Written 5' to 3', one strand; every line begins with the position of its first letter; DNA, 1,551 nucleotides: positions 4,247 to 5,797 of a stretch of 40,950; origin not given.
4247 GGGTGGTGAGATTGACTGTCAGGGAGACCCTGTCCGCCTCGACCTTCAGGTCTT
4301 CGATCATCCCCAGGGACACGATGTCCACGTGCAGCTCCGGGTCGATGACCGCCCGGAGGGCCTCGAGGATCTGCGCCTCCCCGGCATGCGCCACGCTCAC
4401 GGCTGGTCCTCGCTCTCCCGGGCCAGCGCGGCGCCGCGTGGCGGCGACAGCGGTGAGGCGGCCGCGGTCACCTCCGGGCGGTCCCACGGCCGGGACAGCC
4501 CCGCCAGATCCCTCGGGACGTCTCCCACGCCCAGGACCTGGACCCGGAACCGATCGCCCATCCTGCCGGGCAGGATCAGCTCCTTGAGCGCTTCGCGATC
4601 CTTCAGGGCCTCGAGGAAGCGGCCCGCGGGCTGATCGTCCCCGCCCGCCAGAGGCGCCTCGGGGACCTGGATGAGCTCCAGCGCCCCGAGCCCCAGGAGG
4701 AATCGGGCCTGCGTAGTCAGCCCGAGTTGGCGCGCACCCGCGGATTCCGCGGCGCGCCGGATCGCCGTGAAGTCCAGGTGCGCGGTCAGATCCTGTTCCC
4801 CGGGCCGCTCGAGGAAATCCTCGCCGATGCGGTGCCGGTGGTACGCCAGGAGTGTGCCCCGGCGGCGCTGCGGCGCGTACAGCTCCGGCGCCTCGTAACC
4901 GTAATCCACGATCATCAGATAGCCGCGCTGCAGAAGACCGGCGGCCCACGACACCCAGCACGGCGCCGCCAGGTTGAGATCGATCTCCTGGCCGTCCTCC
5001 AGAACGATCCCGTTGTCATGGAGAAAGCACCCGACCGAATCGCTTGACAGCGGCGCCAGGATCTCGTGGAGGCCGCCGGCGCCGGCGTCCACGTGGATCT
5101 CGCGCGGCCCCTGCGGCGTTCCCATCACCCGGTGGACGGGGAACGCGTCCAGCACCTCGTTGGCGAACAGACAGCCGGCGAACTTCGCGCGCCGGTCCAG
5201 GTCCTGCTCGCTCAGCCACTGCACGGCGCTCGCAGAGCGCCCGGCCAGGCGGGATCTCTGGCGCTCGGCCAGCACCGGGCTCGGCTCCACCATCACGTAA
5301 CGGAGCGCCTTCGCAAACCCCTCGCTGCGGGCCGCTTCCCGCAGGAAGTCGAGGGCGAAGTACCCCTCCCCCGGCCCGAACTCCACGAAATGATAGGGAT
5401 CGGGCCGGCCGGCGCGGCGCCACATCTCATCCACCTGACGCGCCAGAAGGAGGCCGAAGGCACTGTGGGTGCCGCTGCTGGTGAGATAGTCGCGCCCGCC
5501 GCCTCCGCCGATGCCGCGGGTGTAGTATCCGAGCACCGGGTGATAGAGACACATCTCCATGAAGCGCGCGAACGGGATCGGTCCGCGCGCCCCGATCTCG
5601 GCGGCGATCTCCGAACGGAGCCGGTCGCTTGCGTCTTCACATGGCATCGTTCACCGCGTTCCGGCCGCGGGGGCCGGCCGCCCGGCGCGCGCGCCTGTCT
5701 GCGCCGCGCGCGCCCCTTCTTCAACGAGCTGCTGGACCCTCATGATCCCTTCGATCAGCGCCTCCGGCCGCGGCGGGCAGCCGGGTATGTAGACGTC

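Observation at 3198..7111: Orphan nuoI-nuoB pair wired to IscU-like, NDUFAF7/MidA-like and Mrp/NUBPL-like genes: candidate complex-I Fe-S (N2/N6) maturation cassette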

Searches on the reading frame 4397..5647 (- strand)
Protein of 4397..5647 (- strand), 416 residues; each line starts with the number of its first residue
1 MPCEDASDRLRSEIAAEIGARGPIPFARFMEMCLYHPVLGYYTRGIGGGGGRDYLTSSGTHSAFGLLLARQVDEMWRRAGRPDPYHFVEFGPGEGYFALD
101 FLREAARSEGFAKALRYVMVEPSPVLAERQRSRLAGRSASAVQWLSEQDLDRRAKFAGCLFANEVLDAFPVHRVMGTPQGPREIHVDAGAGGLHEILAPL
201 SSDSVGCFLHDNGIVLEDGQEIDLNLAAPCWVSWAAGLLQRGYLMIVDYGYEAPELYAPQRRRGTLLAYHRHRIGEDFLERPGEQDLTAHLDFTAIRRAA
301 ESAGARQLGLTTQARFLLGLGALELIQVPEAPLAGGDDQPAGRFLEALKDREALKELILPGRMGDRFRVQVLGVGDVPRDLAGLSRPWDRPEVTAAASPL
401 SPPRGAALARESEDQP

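Call 5: search_protein_families(library=pfam, proteins=[window:4397-5647:-], max_evalue=0.01)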
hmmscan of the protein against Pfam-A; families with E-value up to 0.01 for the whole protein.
window:4397-5647:- (416 aa): 2 families
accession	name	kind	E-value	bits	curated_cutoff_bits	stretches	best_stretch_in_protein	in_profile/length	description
PF02636.23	Methyltransf_28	-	3.1e-60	204.2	23.3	1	67-310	1-248/249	Putative S-adenosyl-L-methionine-dependent methyltransferase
PF13489.12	Methyltransf_23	-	0.00084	19.5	27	1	69-170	10-95/164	Methyltransferase domain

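Call 7: find_encoding_contigs(protein=window:4397-5647:-, flank=10000, max_places=6)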
Protein window:4397-5647:- (416 aa): 4 contigs read that carry it; 4 places shown.
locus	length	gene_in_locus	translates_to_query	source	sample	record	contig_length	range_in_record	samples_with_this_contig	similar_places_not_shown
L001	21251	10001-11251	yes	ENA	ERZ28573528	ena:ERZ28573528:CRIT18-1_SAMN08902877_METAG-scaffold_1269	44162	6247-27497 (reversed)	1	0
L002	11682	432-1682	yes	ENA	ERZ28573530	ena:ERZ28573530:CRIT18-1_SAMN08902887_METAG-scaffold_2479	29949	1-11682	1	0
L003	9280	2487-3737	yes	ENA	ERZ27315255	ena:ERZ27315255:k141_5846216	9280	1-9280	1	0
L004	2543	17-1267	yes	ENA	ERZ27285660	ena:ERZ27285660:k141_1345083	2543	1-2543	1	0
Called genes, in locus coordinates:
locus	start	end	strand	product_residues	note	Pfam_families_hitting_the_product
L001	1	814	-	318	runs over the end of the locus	PF01380:SIS, PF00571:CBS (weak)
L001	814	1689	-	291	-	PF00793:DAHP_synth_1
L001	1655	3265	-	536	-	PF06418:CTP_synth_N, PF00117:GATase, PF07722:Peptidase_C26 (weak)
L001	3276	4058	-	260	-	PF02348:CTP_transf_3, PF12804:NTP_transf_3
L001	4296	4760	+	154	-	PF14588:YjgF_endoribonc, PF01042:Ribonuc_L-PSP (weak)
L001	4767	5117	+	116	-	PF06999:Suc_Fer-like (weak)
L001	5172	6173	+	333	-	PF04055:Radical_SAM, PF13353:Fer4_12 (faint), PF06463:Mob_synth_C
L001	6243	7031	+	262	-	-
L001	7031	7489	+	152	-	-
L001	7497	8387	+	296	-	PF13646:HEAT_2, PF03130:HEAT_PBS (faint), PF02985:HEAT (faint), PF13646:HEAT_2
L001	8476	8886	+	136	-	PF01592:NifU_N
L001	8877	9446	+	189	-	PF13534:Fer4_17 (faint), PF13183:Fer4_8 (faint), PF12797:Fer4_2 (faint), PF13237:Fer4_10 (faint), PF12838:Fer4_7, PF13187:Fer4_9 (weak), PF00037:Fer4, PF12837:Fer4_6 (weak), +2 more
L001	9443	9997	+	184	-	PF01058:Oxidored_q6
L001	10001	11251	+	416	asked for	PF02636:Methyltransf_28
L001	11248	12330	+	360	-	PF01883:FeS_assembly_P, PF09140:MipZ (weak), PF10609:ParA, PF13614:AAA_31 (weak), PF01656:CbiA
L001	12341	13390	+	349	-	PF13623:SurA_N_2, PF13624:SurA_N_3, PF09312:SurA_N (faint), PF13145:Rotamase_2, PF13616:Rotamase_3, PF00639:Rotamase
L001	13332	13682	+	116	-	PF26604:CBU_0592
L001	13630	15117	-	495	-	PF00206:Lyase_1, PF10415:FumaraseC_C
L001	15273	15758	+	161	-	PF00578:AhpC-TSA, PF08534:Redoxin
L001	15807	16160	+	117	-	-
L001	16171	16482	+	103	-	PF00355:Rieske, PF13806:Rieske_2, PF22543:Rieske_4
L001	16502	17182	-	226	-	PF02390:Methyltransf_4, PF13649:Methyltransf_25 (weak), PF13847:Methyltransf_31 (weak)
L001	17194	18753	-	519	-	PF02511:Thy1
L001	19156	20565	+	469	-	PF00890:FAD_binding_2 (weak), PF01134:GIDA (weak), PF01494:FAD_binding_3 (faint), PF07992:Pyr_redox_2, PF12831:FAD_oxidored, PF13738:Pyr_redox_3 (weak), PF00070:Pyr_redox, PF02852:Pyr_redox_dim, +2 more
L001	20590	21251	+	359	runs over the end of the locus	PF00676:E1_dh, PF13292:DXP_synthase_N (weak)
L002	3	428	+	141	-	?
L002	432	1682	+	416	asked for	PF02636:Methyltransf_28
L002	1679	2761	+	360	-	PF01883:FeS_assembly_P, PF09140:MipZ (weak), PF10609:ParA, PF13614:AAA_31 (weak), PF01656:CbiA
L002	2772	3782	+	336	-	PF13623:SurA_N_2, PF13624:SurA_N_3, PF09312:SurA_N (weak), PF13145:Rotamase_2, PF13616:Rotamase_3, PF00639:Rotamase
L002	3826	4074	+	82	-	PF26604:CBU_0592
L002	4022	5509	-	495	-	PF00206:Lyase_1, PF10415:FumaraseC_C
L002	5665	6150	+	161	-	PF00578:AhpC-TSA, PF08534:Redoxin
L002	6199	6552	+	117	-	-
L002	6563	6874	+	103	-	PF00355:Rieske, PF13806:Rieske_2, PF22543:Rieske_4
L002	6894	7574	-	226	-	PF02390:Methyltransf_4, PF13649:Methyltransf_25 (weak), PF13847:Methyltransf_31 (weak)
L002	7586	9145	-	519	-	PF02511:Thy1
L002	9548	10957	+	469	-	PF00890:FAD_binding_2 (weak), PF01134:GIDA (weak), PF01494:FAD_binding_3 (faint), PF07992:Pyr_redox_2, PF12831:FAD_oxidored, PF13738:Pyr_redox_3 (weak), PF00070:Pyr_redox, PF02852:Pyr_redox_dim, +2 more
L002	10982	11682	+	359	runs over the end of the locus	PF00676:E1_dh, PF13292:DXP_synthase_N (weak)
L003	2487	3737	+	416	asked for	PF02636:Methyltransf_28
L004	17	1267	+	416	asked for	PF02636:Methyltransf_28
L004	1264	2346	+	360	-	PF01883:FeS_assembly_P, PF09140:MipZ (weak), PF10609:ParA, PF13614:AAA_31 (weak), PF01656:CbiA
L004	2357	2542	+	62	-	?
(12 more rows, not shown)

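Call 8: search_protein_families(library=ncbifam, proteins=[window:4397-5647:-], max_evalue=0.001)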
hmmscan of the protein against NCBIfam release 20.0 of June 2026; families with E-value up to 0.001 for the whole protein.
window:4397-5647:- (416 aa): 0 families

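Call 23: search_solved_structures(query=window:4397-5647:-, max_evalue=0.001, show_alignments=2)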
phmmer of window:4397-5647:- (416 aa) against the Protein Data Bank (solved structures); distinct sequences matched with E-value up to 0.001: 3.
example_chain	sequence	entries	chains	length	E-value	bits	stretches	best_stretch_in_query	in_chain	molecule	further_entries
4f3n_A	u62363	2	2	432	1.1e-39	140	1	7-372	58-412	Uncharacterized ACR, COG1565 superfamily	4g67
1zkd_A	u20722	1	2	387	6.8e-33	117.6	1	10-322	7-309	DUF185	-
5ztz_A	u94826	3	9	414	8.9e-16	61.2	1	20-135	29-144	Protein arginine methyltransferase NDUFAF7 homolog, mitochondrial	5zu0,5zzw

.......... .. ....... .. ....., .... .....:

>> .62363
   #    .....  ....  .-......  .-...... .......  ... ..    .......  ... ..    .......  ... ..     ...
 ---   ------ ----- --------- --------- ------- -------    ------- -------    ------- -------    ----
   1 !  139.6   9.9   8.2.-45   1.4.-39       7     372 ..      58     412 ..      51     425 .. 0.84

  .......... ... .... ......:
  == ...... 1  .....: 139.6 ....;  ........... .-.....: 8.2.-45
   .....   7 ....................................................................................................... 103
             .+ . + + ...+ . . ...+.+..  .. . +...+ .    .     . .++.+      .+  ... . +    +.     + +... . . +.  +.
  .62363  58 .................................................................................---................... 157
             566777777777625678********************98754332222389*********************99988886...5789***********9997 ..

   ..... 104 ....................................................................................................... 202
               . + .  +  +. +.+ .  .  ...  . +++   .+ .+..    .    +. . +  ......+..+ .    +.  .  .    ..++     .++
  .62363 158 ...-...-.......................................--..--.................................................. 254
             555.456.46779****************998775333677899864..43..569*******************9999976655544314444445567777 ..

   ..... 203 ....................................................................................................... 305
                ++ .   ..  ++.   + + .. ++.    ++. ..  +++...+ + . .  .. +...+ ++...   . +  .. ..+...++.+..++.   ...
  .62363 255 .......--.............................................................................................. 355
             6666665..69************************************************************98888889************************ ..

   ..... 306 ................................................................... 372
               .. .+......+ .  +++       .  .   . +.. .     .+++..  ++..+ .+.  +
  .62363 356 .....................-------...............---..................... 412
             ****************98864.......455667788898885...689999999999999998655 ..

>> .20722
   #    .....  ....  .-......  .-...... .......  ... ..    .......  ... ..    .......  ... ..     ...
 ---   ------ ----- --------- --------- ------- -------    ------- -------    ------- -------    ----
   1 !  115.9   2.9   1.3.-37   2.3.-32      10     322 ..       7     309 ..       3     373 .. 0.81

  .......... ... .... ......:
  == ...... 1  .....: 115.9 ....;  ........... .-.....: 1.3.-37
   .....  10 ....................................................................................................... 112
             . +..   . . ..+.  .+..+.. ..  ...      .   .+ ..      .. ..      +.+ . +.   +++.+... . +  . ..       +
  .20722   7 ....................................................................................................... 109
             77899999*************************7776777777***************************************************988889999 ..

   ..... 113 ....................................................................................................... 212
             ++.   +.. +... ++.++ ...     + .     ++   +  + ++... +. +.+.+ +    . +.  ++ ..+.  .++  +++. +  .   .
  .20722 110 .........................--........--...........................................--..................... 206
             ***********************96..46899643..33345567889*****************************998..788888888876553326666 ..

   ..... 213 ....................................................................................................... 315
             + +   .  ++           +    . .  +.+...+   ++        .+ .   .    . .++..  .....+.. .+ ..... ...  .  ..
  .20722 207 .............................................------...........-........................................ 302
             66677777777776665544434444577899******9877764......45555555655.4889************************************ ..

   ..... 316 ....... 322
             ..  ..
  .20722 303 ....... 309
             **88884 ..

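Call 32: find_related_loci(query=A1, collection=genome_contigs, flank=10000)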
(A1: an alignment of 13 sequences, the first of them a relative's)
Query A1 (184 aa) in genome_contigs; peptide patterns used: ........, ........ (x = any residue, [..] = any of these).
600 stretches matched a pattern (row limit reached: there are more); 600 encode a relative of the query (tblastn E <= 1e-3); the best 80 are kept; 80 distinct loci.
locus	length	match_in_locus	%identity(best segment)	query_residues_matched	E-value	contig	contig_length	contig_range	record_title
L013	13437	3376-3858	73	13-173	2e-80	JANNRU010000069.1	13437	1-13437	MAG: Acidobacteriota bacterium isolate SOY_31_metabat_307 SOY_31_k141_1104899, whole genome shotgun sequence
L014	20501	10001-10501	68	2-164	1e-74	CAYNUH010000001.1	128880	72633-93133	MAG TPA_asm: uncultured Acidobacteriota bacterium isolate SRP119689_co1_262 genome assembly, contig: NODE_106_length_128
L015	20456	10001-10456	69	9-162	2e-71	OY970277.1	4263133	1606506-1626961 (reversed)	MAG: uncultured Verrucomicrobiae bacterium isolate MFD04580.bin.1.45 genome assembly, chromosome: 1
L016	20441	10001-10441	69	15-161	1e-70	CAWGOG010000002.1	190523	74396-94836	MAG: uncultured Verrucomicrobiae bacterium isolate MFD01213.bin.2.107 genome assembly, contig: contig_29911, whole genom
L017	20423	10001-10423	72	22-162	2e-70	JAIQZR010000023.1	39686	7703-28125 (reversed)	MAG: Candidatus Scalindua sp. isolate OFTM180 OFTM180_22, whole genome shotgun sequence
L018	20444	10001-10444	71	15-162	4e-70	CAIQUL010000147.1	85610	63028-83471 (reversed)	MAG: uncultured Chthoniobacter sp. isolate UppL5_bin-0905 genome assembly, contig: bin-0905:147/348, whole genome shotgu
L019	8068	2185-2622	73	17-162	6e-70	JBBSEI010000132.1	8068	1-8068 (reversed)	MAG: Chthoniobacterales bacterium isolate LS1_sbin.4 LS1_sbin.4_K_813087_L_8068_cov_18.0000, whole genome shotgun sequen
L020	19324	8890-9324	70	15-159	7e-70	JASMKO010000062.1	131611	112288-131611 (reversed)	MAG: Verrucomicrobiota bacterium isolate Arabian9_MAG_18 c_000000464981, whole genome shotgun sequence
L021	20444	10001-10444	68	15-162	2e-69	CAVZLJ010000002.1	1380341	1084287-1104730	MAG: uncultured Verrucomicrobiae bacterium isolate MFD06714.bin.1.225 genome assembly, contig: contig_11325, whole genom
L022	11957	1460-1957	64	11-169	2e-69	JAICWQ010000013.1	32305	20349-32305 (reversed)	MAG: Chthoniobacterales bacterium isolate LS_FP_2_bin.56 k141_1018459_length_32305_cov_64.6772, whole genome shotgun seq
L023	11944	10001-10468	67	15-169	5e-69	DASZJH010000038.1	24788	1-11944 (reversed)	MAG TPA_asm: Chthoniobacterales bacterium isolate SMAG_U6624 k141_5912092, whole genome shotgun sequence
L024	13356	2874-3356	63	1-163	3e-69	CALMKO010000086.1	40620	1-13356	MAG TPA_asm: uncultured Verrucomicrobia bacterium isolate SRR7468254_bin.34_CONCOCT_v1.1_MAG genome assembly, contig: ER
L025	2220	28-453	68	22-163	1e-70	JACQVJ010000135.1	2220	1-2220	MAG: Ignavibacteriae bacterium isolate NC_groundwater_1460_Ag_S-0.65um_52_13 S_p65_S5_coassembly_k141_1860136, whole gen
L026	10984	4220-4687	64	17-172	1e-68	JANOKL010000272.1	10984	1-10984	MAG: Luteolibacter sp. isolate VAR_48_concoct_193 VAR_48_k141_2172291, whole genome shotgun sequence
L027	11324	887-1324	68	16-161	3e-68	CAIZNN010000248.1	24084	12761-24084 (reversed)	MAG: Akkermansiaceae bacterium isolate Loc090519-7m_bin-1587 genome assembly, contig: bin-1587:248/282, whole genome sho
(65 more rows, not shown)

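Call 46: find_related_loci(query=A2, collection=metagenome_contigs, flank=6000)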
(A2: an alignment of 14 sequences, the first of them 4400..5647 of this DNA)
Query A2 (416 aa) in metagenome_contigs; peptide patterns used: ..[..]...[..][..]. (x = any residue, [..] = any of these).
600 stretches matched a pattern (row limit reached: there are more); 595 encode a relative of the query (tblastn E <= 1e-3); the best 80 are kept; 80 distinct loci.
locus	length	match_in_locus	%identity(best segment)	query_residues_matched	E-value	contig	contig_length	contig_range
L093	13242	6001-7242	78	1-414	0e+0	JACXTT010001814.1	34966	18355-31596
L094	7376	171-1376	73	1-399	0e+0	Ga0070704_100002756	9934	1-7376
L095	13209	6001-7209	71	1-404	6e-175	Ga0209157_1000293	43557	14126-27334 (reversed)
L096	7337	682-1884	70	1-402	9e-172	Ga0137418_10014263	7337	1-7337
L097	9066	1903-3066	64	2-388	6e-137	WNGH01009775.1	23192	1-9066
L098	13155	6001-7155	56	2-388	9e-121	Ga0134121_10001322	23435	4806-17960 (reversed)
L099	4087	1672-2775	54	6-384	5e-103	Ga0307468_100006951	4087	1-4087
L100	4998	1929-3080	42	4-391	7e-79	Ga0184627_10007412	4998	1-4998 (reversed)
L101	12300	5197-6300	42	7-384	1e-77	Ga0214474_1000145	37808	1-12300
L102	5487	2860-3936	39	10-371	6e-75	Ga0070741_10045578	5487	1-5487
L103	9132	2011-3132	41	14-398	2e-74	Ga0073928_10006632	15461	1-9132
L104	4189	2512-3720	38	9-416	1e-74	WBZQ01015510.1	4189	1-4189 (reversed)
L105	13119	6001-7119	41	10-385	3e-74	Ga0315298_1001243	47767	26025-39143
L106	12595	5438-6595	40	10-390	1e-73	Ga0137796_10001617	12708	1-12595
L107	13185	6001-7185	40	10-414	6e-74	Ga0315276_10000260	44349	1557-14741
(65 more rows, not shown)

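Call 52: search_protein_families(library=pfam, proteins=[L014:742-2001:+, L014:1991-2443:+, L014:2753-3667:-, L014:3721-4509:+, L014:4968-6245:+, L014:6697-8769:+, L014:8953-9432:+, L014:9457-9945:+, L014:11821-12159:+, L014:12156-12839:+], max_evalue=0.0001)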
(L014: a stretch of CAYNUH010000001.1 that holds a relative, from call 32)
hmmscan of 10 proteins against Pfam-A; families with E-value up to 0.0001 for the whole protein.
L014:742-2001:+ (419 aa): 3 families
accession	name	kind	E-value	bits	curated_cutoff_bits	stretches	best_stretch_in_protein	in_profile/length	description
PF00266.25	Aminotran_5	-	1.7e-80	271.2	21.5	1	5-366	1-370/371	Aminotransferase class-V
PF01212.27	Beta_elim_lyase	-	3.1e-05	23.9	27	1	47-180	32-170/288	Beta-eliminating lyase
PF01041.23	DegT_DnrJ_EryC1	-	4.5e-05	23.3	19.8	1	50-184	27-151/360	DegT/DnrJ/EryC1/StrS aminotransferase family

L014:1991-2443:+ (150 aa): 1 family
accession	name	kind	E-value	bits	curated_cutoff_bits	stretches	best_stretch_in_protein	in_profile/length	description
PF01592.21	NifU_N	-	3.2e-51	173.2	22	1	7-128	1-125/127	NifU-like N terminal domain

L014:2753-3667:- (304 aa): 0 families

L014:3721-4509:+ (262 aa): 0 families

L014:4968-6245:+ (425 aa): 1 family
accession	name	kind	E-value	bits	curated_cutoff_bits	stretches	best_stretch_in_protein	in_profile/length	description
PF01227.27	GTP_cyclohydroI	-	3.8e-54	183.3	27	1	232-408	1-177/179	GTP cyclohydrolase I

L014:6697-8769:+ (690 aa): 0 families

L014:8953-9432:+ (159 aa): 1 family
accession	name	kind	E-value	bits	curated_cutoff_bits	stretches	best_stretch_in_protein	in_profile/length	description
PF01058.29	Oxidored_q6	-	1.5e-29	102.8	27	1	38-146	1-127/128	NADH ubiquinone oxidoreductase, 20 Kd subunit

L014:9457-9945:+ (162 aa): 10 families
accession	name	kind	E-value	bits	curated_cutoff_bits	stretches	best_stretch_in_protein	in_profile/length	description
PF12838.12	Fer4_7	-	1.6e-11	44.9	27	1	65-121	1-52/52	4Fe-4S dicluster domain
PF00037.32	Fer4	-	1.1e-10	41.3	21.1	1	101-122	2-23/24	4Fe-4S binding domain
PF13183.11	Fer4_8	-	5.1e-09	37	27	1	104-140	2-35/68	4Fe-4S dicluster domain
PF12837.12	Fer4_6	-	1.9e-08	34.3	25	1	100-122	2-24/24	4Fe-4S binding domain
PF13484.11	Fer4_16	-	1.8e-07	32.3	30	0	106-129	1-23/66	4Fe-4S double cluster binding domain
PF12797.12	Fer4_2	-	3.3e-07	30.3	24.5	0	100-119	3-22/22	4Fe-4S binding domain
PF13237.11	Fer4_10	-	3.8e-07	30.4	25.5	1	62-118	5-53/53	4Fe-4S dicluster domain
PF14697.11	Fer4_21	-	5.4e-07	30.1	35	0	63-82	38-58/59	4Fe-4S dicluster domain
PF13187.11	Fer4_9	-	7.9e-07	29.5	27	1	65-122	1-52/52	4Fe-4S dicluster domain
PF13534.11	Fer4_17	-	8.1e-07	29.9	22.2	0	103-120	42-59/61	4Fe-4S dicluster domain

L014:11821-12159:+ (112 aa): 0 families

L014:12156-12839:+ (227 aa): 1 family
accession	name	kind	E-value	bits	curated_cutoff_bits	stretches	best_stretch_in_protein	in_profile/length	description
PF12804.13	NTP_transf_3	-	2.8e-34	119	27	1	21-166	1-149/160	MobA-like NTP transferase domain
